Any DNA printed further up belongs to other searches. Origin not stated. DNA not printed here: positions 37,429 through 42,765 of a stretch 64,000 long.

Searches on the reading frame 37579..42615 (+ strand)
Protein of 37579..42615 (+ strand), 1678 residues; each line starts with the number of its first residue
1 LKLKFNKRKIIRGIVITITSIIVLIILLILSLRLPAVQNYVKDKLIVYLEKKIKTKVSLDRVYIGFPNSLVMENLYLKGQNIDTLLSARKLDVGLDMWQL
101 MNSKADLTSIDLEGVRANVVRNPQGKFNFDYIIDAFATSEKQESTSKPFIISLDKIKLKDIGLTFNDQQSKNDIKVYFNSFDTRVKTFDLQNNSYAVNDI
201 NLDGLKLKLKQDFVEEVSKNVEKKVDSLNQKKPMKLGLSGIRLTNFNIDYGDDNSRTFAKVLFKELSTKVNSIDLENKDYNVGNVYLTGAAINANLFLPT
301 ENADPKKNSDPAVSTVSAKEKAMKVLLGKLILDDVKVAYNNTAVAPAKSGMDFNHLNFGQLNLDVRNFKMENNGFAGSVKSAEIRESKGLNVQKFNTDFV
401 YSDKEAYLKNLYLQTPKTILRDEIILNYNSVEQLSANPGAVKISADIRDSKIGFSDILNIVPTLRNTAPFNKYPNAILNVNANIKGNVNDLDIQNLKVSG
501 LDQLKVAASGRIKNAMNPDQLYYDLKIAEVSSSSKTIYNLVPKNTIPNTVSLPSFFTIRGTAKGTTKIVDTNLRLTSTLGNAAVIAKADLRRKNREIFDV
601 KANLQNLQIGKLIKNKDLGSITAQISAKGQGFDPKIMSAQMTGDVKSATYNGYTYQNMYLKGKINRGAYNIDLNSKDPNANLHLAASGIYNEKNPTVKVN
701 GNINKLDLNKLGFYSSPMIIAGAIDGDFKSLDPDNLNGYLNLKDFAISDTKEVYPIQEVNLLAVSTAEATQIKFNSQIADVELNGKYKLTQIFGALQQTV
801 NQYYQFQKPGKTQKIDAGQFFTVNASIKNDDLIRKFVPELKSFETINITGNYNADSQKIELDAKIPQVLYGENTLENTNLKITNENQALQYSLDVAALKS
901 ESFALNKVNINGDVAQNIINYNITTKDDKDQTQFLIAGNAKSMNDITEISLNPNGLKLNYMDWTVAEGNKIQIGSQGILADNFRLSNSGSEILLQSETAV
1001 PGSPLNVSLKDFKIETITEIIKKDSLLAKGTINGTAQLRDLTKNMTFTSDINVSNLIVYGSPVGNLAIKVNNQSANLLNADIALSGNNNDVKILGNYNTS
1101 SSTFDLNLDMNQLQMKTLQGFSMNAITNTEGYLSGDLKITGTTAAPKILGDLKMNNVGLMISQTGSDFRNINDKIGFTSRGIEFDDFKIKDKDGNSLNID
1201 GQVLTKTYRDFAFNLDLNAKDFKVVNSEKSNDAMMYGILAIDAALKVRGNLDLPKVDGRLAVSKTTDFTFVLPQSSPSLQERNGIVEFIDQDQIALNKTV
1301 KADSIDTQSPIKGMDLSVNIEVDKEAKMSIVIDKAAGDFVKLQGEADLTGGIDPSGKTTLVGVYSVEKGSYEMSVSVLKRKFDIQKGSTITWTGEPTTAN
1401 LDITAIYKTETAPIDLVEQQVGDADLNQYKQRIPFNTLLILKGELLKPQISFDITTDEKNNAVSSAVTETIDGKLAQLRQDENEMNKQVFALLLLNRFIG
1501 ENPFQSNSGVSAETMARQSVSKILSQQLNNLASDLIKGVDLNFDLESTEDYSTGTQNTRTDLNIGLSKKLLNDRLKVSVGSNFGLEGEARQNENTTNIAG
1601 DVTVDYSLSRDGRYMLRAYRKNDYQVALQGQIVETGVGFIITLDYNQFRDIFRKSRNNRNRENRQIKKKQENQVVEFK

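Call 60: search_protein_families(library=pfam, proteins=[window:37579-42615:+], max_evalue=0.001)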
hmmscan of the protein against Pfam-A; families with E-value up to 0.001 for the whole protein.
window:37579-42615:+ (1678 aa): 2 families
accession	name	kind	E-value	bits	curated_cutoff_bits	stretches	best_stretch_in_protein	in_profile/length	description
PF04357.19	TamB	-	1.2e-66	225.9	22.4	1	1186-1629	2-370/381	TamB, inner membrane protein subunit of TAM complex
PF05359.17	DUF748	-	6.7e-20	71.2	50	1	7-390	11-396/1037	Domain of Unknown Function (DUF748)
